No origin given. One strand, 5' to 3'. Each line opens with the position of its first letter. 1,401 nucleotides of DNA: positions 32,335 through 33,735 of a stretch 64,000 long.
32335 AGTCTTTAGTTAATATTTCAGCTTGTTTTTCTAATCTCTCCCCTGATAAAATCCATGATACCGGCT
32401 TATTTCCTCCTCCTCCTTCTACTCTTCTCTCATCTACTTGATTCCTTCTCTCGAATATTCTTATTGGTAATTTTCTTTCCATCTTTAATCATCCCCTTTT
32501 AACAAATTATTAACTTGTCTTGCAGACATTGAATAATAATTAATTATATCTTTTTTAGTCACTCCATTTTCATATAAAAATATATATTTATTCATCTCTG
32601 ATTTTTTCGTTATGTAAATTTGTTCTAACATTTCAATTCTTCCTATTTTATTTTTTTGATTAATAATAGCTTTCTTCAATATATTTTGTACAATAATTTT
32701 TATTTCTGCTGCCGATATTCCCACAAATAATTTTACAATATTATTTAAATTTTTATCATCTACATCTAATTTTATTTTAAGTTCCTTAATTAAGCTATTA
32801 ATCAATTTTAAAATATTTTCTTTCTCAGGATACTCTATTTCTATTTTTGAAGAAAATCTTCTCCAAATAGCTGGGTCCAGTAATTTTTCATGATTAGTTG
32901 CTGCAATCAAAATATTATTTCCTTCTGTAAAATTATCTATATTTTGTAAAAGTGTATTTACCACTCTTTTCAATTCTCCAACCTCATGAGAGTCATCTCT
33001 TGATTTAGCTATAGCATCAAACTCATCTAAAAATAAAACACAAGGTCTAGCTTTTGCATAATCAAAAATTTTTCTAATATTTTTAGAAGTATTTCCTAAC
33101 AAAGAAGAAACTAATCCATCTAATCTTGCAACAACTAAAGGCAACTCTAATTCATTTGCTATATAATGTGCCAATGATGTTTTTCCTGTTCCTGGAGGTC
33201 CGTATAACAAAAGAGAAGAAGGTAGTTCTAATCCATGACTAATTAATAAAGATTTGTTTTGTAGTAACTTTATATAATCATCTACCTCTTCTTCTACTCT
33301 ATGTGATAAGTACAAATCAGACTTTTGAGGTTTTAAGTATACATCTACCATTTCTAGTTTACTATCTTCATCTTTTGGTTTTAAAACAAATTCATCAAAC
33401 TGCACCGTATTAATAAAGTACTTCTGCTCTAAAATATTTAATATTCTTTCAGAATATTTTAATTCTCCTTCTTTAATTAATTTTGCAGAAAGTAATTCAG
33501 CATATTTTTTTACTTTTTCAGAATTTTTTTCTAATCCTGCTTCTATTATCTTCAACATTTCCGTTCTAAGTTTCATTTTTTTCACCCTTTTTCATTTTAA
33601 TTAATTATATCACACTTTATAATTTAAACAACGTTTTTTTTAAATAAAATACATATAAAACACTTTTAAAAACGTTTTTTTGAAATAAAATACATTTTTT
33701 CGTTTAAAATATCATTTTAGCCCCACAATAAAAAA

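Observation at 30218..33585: AAA+ ATPase + cytoplasmic S8 subtilase operon at the prophage/chromosome junction (IetAS-like candidate defence pair)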

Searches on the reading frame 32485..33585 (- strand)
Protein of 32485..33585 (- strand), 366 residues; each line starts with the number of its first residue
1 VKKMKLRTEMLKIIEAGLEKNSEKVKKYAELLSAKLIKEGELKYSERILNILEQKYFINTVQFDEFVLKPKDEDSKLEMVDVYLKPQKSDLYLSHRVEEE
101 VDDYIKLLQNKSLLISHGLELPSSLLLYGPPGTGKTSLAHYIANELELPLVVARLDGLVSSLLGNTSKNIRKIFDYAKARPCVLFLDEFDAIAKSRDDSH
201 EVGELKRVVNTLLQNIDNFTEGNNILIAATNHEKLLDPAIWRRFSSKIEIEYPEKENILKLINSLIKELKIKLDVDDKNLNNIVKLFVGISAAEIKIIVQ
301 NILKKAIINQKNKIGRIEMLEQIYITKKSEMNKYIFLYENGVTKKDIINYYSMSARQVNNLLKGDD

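Call 3: search_protein_families(library=padloc, proteins=[window:32485-33585:-], max_evalue=0.01)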
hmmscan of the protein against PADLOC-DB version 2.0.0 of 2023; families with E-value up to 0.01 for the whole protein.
window:32485-33585:- (366 aa): 9 families
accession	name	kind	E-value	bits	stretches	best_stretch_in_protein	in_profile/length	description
PDLC02196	IetA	-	1.4e-126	420.9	1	4-364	1-370/374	-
PDLC02195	IetA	-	7.3e-103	342.9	1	7-334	4-344/395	-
PDLC04232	IetA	-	1.9e-76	255.6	1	9-314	6-304/330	-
PDLC04231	IetA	-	2.9e-46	156.4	1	109-266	104-260/262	-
PDLC00914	TRIP13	-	1.5e-20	71.9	1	111-286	60-247/302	TRIP13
PDLC00915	TRIP13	-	3e-17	61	1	124-305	65-268/302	TRIP13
PDLC04140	mad8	-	1e-06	26.5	1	119-147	24-52/314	mads_8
PDLC03920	MkoA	-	7.4e-06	22.5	1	95-142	604-651/1112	-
PDLC03838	DolB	-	0.00032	18.1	1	115-151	159-195/375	-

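Call 4: search_protein_families(library=pfam, proteins=[window:32485-33585:-], max_evalue=0.01)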
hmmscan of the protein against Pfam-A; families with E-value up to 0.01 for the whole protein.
window:32485-33585:- (366 aa): 20 families
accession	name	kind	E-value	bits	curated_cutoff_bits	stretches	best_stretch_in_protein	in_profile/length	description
PF00004.35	AAA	-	1.4e-36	126.3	21.2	1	125-252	1-131/131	ATPase family associated with various cellular activities (AAA)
PF13191.12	AAA_16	-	6.6e-07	30.4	32.6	1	122-149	24-51/167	AAA ATPase domain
PF05496.18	RuvB_N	-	1.3e-05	25.5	27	1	124-153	35-64/159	Holliday junction DNA helicase RuvB P-loop domain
PF13401.12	AAA_22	-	4.7e-05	24.2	27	1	123-149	6-35/130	AAA domain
PF07728.20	AAA_5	-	5.9e-05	23.5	22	1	125-195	2-81/139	AAA domain (dynein-related subfamily)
PF20720.3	nSTAND3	-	9.5e-05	22.6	27.2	1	123-239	18-128/155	Novel STAND NTPase 3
PF13238.12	AAA_18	-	0.00015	22.6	29.4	1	126-234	2-84/128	AAA domain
PF00910.28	RNA_helicase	-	0.00022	22.1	21.5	1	126-211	2-77/105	RNA helicase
PF24883.2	NPHP3_N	-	0.0012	19.5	24.8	0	123-147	23-47/164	Nephrocystin 3, N-terminal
PF13479.12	AAA_24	-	0.0026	18.1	27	0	124-146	4-26/195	AAA domain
PF07724.20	AAA_2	-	0.0034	17.9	27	0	124-218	5-101/166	AAA domain (Cdc48 subfamily)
PF05673.19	DUF815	-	0.0048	16.5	23.8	0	123-230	54-148/249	Protein of unknown function (DUF815)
PF01078.27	Mg_chelatase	-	0.0055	16.6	20.3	0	124-143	24-43/207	Magnesium chelatase, subunit ChlI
PF03266.21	NTPase_1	-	0.0058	16.9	23.9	0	125-147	2-24/168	NTPase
PF05729.18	NACHT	-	0.0059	16.9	26.7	0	125-146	3-24/167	NACHT domain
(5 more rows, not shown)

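Call 5: search_protein_families(library=ncbifam, proteins=[window:32485-33585:-], max_evalue=0.01)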
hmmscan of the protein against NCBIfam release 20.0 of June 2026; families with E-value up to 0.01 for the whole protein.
window:32485-33585:- (366 aa): 34 families (the best 25 are shown)
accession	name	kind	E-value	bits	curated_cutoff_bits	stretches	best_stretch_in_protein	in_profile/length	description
NF042959.1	IteA_antiphage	equivalog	6.4e-110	367.8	510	1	4-362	1-360/367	anti-phage ATPase IteA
NF003069.1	PRK03992.1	subfamily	7.9e-38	130.6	500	1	100-323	142-369/379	proteasome-activating nucleotidase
TIGR01242.2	TIGR01242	subfamily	4.8e-37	127.8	500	1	70-324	93-353/362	proteasome-activating nucleotidase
TIGR01243.1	CDC48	subfamily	4.4e-34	117.9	802.65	1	108-353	473-725/733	CDC48 family AAA ATPase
TIGR01241.2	FtsH_fam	equivalog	9.7e-34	117.1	600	1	97-319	170-395/598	ATP-dependent zinc metalloprotease FtsH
NF047748.1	PrtsmActNtasePan1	equivalog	1.2e-32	113.4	750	1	99-317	158-380/405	proteasome-activating nucleotidase Pan1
NF047747.1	PrtsmActNtasePan2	equivalog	3.8e-32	112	700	1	106-314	169-380/397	proteasome-activating nucleotidase Pan2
NF041006.2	cell_div_CdvC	equivalog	8.6e-30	103.9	650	1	119-307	131-323/370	cell division protein CdvC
NF008004.0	PRK10733.1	equivalog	3.1e-25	88.2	1008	1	89-303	152-369/644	ATP-dependent zinc metalloprotease FtsH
TIGR03689.1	pup_AAA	equivalog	1.7e-22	79.8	504.75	1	100-277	193-385/512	proteasome ATPase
TIGR03922.1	T7SS_EccA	equivalog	3.5e-10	39.1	466.65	1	97-261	284-459/557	type VII secretion AAA-ATPase EccA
TIGR00635.1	ruvB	equivalog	5.2e-10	38.9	299.05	1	123-289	31-193/305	Holliday junction branch migration DNA helicase RuvB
NF003229.0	PRK04195.1-5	equivalog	2.3e-09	36.4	280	1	123-286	45-196/413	replication factor C large subunit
NF000868.0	PRK00080.1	equivalog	5.2e-09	35.4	282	1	120-154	49-83/330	Holliday junction branch migration DNA helicase RuvB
TIGR02881.1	spore_V_K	equivalog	7e-09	35.1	422.95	1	125-312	45-240/261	stage V sporulation protein K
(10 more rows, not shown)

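Call 33: search_solved_structures(query=window:32485-33585:-, max_evalue=1e-10)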
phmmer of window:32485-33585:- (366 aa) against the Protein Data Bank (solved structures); distinct sequences matched with E-value up to 1e-10: 265 (the best 60 are shown).
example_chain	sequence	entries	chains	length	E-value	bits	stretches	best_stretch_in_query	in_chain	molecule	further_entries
6chs_H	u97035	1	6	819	2.4e-57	198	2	96-307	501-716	Putative cell division control protein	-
7wub_C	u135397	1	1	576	8.2e-57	196.2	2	109-308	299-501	Transitional endoplasmic reticulum ATPase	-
7wub_D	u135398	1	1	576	8.6e-57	196.1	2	109-308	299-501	Transitional endoplasmic reticulum ATPase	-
6mck_A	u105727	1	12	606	1.1e-56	195.7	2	109-308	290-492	Transitional endoplasmic reticulum ATPase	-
7rlh_A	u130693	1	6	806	2.1e-56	194.8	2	109-308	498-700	Transitional endoplasmic reticulum ATPase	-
7rlj_A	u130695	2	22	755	2.2e-56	194.8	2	109-308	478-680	Transitional endoplasmic reticulum ATPase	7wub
8yka_A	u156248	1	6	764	2.2e-56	194.8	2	109-308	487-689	Transitional endoplasmic reticulum ATPase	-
7rlg_A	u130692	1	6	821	2.2e-56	194.8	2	109-308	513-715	Transitional endoplasmic reticulum ATPase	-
5c18_A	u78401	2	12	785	2.3e-56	194.7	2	109-308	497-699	Transitional endoplasmic reticulum ATPase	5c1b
7rlf_A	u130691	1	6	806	2.5e-56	194.6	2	109-308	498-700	Transitional endoplasmic reticulum ATPase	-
7y4w_A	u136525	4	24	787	2.5e-56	194.6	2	109-308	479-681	Transitional endoplasmic reticulum ATPase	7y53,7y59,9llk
7rld_A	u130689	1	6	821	2.6e-56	194.6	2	109-308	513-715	Transitional endoplasmic reticulum ATPase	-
7l5w_A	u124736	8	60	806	2.6e-56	194.5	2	109-308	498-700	Transitional endoplasmic reticulum ATPase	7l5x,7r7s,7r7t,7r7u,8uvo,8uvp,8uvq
5c19_A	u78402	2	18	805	2.6e-56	194.5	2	109-308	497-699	Transitional endoplasmic reticulum ATPase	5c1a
7bp9_A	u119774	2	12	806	2.6e-56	194.5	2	109-308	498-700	Transitional endoplasmic reticulum ATPase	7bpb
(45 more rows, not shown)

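Call 46: find_homologous_proteins(query=window:32485-33576:-, max_evalue=1e-10)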
Query window:32485-33576:- (363 aa): 7483 proteins with E <= 1e-10 among 8000 candidates; the best 120 are listed.
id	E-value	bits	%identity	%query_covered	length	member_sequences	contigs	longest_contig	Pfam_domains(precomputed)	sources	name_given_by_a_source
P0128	5.3e-225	764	100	100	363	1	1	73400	PF00004.36,PF05496.19,PF13191.13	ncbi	ncbi:MAG: AAA family ATPase [Fusobacteriaceae bacterium]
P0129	1.2e-109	385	52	100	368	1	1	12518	PF00004.36,PF07728.21,PF13191.13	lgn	-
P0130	7.1e-108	379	53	98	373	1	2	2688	PF00004.36,PF07728.21,PF13191.13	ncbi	-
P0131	8.6e-108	379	53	98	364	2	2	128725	PF00004.36,PF07728.21,PF13191.13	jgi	jgi:SpoVK/Ycf46/Vps4 family AAA+-type ATPase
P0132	9.1e-108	379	52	99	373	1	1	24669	PF00004.36,PF07728.21,PF13191.13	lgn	-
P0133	2.3e-107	377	53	98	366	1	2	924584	PF00004.36,PF07728.21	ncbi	ncbi:AAA family ATPase [Paenibacillus lautus]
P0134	4.2e-107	376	52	99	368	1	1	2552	PF00004.36,PF07728.21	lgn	-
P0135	1.3e-106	375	52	99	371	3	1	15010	PF00004.36,PF07728.21,PF20720.4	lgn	-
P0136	2.2e-106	374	51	100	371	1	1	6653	PF00004.36,PF07728.21,PF13191.13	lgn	-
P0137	2.6e-106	374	53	99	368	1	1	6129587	PF00004.36,PF07728.21,PF13191.13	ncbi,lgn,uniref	ncbi:AAA family ATPase [Paenibacillus sp. 8b26]|uniref:AAA family ATPase n=1 Tax=Paenibacillus sp. 8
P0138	3.3e-106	373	52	99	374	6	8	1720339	PF00004.36,PF07728.21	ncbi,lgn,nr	ncbi:ATP-dependent zinc metalloprotease FtsH [Bacillus subtilis]|nr:ATP-dependent zinc metalloprotea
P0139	4.0e-106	373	52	99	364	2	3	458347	PF00004.36,PF07728.21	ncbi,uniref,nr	ncbi:AAA family ATPase [Paenibacillus oleatilyticus]|uniref:AAA family ATPase n=1 Tax=Paenibacillus 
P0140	6.4e-106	372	51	99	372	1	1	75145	PF00004.36,PF07728.21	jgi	jgi:SpoVK/Ycf46/Vps4 family AAA+-type ATPase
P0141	9.9e-106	372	50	99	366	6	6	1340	PF00004.36,PF07728.21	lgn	-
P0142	1.3e-105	371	51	99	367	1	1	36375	PF00004.36,PF07728.21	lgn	-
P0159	1.4e-103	365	53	99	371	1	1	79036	PF00004.36,PF07728.21,PF13191.13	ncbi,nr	ncbi:ATP-binding protein [Bacillus cereus]|nr:ATP-binding protein [Bacillus cereus]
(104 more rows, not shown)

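Call 60: predict_structure(alignment_id=A2)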
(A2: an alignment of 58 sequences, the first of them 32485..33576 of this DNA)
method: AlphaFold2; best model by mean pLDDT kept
length: 363 residues; sequences in the alignment: 58
mean_pLDDT: 86.3   pTM: 0.74
mean pLDDT of the five models: 86.3, 85.1, 84.1, 84.0, 82.7
residues with pLDDT >= 90: 187; 70-90: 145; 50-70: 26; < 50: 5
segments of 3 or more residues with pLDDT < 50: 55-58
pLDDT, mean of each block of 10 residues (from residue 1): 78 78 87 88 84 52 75 85 79 93 92 86 95 94 93 73 85 91 89 64 83 88 94 88 94 93 87 91 93 94 93 93 86 93 94 92 53
secondary structure, 60 per line:
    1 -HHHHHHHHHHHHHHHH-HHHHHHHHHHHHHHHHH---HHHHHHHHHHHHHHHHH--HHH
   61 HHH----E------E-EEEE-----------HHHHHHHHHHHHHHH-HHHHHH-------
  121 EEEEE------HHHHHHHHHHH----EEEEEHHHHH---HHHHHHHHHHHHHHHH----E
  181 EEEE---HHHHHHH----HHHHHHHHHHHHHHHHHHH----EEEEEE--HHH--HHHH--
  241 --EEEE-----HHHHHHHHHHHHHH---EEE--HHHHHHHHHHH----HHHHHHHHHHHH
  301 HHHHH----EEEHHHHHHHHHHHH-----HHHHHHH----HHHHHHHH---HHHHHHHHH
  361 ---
elements in order: H2-17 H19-35 H39-55 H58-63 E77-80 H92-106 H108-113 E121-125 H132-142 E147-151 H152-156 H160-175 E180-184 H188-194 H199-217 E222-227 H235-238 E243-246 H252-265 E269-271 H274-284 H289-305 E310-312 H313-324 H330-336 H341-348 H352-360

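Call 65: fold_search(model_id=the predicted structure, library=pdb)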
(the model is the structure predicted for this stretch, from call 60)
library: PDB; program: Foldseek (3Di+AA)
matches with E <= 10: 1860; with E <= 0.001: 1556
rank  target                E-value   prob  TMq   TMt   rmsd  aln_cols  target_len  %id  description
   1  8xku_E                1.1e-14  1.00  0.61  0.45   2.7       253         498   30  Cryo-EM structure of the Ycf2-FtsHi motor complex from Arabidopsis in ATP-bound state (released 2024-09-11)
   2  9nkg_C                1.1e-14  1.00  0.52  0.49   4.2       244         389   30  Structure of substrate engaged MIDN-bound human 26S proteasome, EB-MIDN (Composite map) (released 2025-05-07)
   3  9a2p_MODEL_1_A        1.6e-14  1.00  0.64  0.38   4.5       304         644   25  Model of E. coli FtsH by in-cell photo-crosslinking MS and deep learning (released 2023-02-24)
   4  4ww0_B                2.3e-14  1.00  0.59  0.51   5.7       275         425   28  Truncated FtsH from A. aeolicus (released 2015-05-06)
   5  3h4m_A                2.8e-14  1.00  0.60  0.81   3.3       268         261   29  AAA ATPase domain of the proteasome- activating nucleotidase (released 2009-06-09)
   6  5l4g_I                3.3e-14  1.00  0.60  0.58   4.4       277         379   27  The human 26S proteasome at 3.9 A (released 2016-09-07)
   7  4l15                  3.6e-14  1.00  0.58  0.69   8.6       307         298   21  Crystal structure of FIGL-1 AAA domain (released 2013-09-04)
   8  9pf1_C                4.0e-14  1.00  0.57  0.54   3.2       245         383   29  Nub1/Fat10-processing human 26S proteasome with Rpt4 at top of spiral staircase (AAA+ motor locally refined) (released 2025-11-19)
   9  4ww0_A                5.5e-14  1.00  0.59  0.51   4.4       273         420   27  Truncated FtsH from A. aeolicus (released 2015-05-06)
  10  8xqw_E                6.1e-14  1.00  0.60  0.26  19.6       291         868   24  Cryo-EM structure of the Ycf2-FtsHi motor complex from Chlamydomonas reinhardtii in AMPPNP bound state (released 2024-09-11)
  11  5c1a_A                6.8e-14  1.00  0.59  0.31  13.8       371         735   25  p97-N750D/R753D/M757D/Q760D in complex with ATP-gamma-S (released 2016-01-13)
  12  2ce7_A                8.4e-14  1.00  0.56  0.51   5.1       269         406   29  EDTA treated (released 2006-02-09)
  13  5l4g_L                8.4e-14  1.00  0.54  0.51  17.3       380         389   24  The human 26S proteasome at 3.9 A (released 2016-09-07)
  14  9e8k_E                8.8e-14  1.00  0.58  0.57   3.2       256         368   28  Nub1/Fat10-processing human 26S proteasome with Rpt6 at top of spiral staircase (AAA+ motor locally refined) (released 2024-12-04)
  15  1iy0                  1.0e-13  1.00  0.53  0.76   4.1       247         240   28  Crystal structure of the FtsH ATPase domain with AMP-PNP from Thermus thermophilus (released 2002-11-06)
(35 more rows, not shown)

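Call 73: search_protein_families(library=padloc, proteins=[P0159], max_evalue=0.01)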
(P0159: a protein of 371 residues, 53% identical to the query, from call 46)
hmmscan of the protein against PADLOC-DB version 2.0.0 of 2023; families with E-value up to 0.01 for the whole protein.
P0159 (371 aa): 9 families
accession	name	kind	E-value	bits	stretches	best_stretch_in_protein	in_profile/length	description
PDLC02196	IetA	-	3.8e-134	445.8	1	1-364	3-371/374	-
PDLC02195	IetA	-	9.3e-107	355.7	1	3-329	5-343/395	-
PDLC04232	IetA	-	8.4e-67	223.9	1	4-309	6-303/330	-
PDLC04231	IetA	-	2.8e-44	149.9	1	70-255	69-253/262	-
PDLC00915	TRIP13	-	1.2e-17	62.3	1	82-271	25-233/302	TRIP13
PDLC00914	TRIP13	-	1.9e-17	61.7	1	116-266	68-235/302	TRIP13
PDLC04140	mad8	-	1.4e-05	22.8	1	114-141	20-49/314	mads_8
PDLC03838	DolB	-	1.9e-05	22.1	1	119-146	166-193/375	-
PDLC02496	BrxF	-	0.0088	14.1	0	122-153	24-55/158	BrxF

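Call 79: search_protein_families(library=phrogs, proteins=[window:32485-33576:-], max_evalue=0.001)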
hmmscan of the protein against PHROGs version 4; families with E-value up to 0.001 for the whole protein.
window:32485-33576:- (363 aa): 19 families
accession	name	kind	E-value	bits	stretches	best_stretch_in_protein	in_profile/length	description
phrog_3757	-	unknown function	1.7e-105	354.5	1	2-361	2-366/367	-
phrog_10401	-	other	2.8e-37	129.8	1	101-313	448-649/667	ATPase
phrog_30773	-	unknown function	3e-27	96.2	1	94-317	171-395/666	-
phrog_9172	-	unknown function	3.1e-26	93.3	1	79-314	73-311/509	-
phrog_7485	-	unknown function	1e-18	68.5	1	81-277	188-389/430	-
phrog_8638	-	unknown function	7e-18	65.5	1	114-319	300-509/568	-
phrog_5846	-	DNA, RNA and nucleotide metabolism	4.5e-15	56.8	1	117-286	36-190/380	clamp loader of DNA polymerase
phrog_168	-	DNA, RNA and nucleotide metabolism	2.3e-13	51.5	1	108-335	34-248/314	clamp loader of DNA polymerase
phrog_4339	-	unknown function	6.9e-13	49.6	2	155-306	336-510/552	-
phrog_11838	-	DNA, RNA and nucleotide metabolism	2.6e-08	34.4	1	121-281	42-188/420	clamp loader of DNA polymerase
phrog_16448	-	other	2.7e-06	26.9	1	109-311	443-648/680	ATPase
phrog_249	-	moron, auxiliary metabolic gene and host takeover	4.9e-06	27.1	0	106-150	123-158/380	porphyrin biosynthesis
phrog_124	-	DNA, RNA and nucleotide metabolism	8e-06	26.5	1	119-161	43-80/382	Sak4-like ssDNA annealing protein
phrog_4871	-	other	1.3e-05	24.8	0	120-144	497-521/764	ATP-dependent protease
phrog_5534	-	unknown function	0.0002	21.6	0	122-213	30-124/273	-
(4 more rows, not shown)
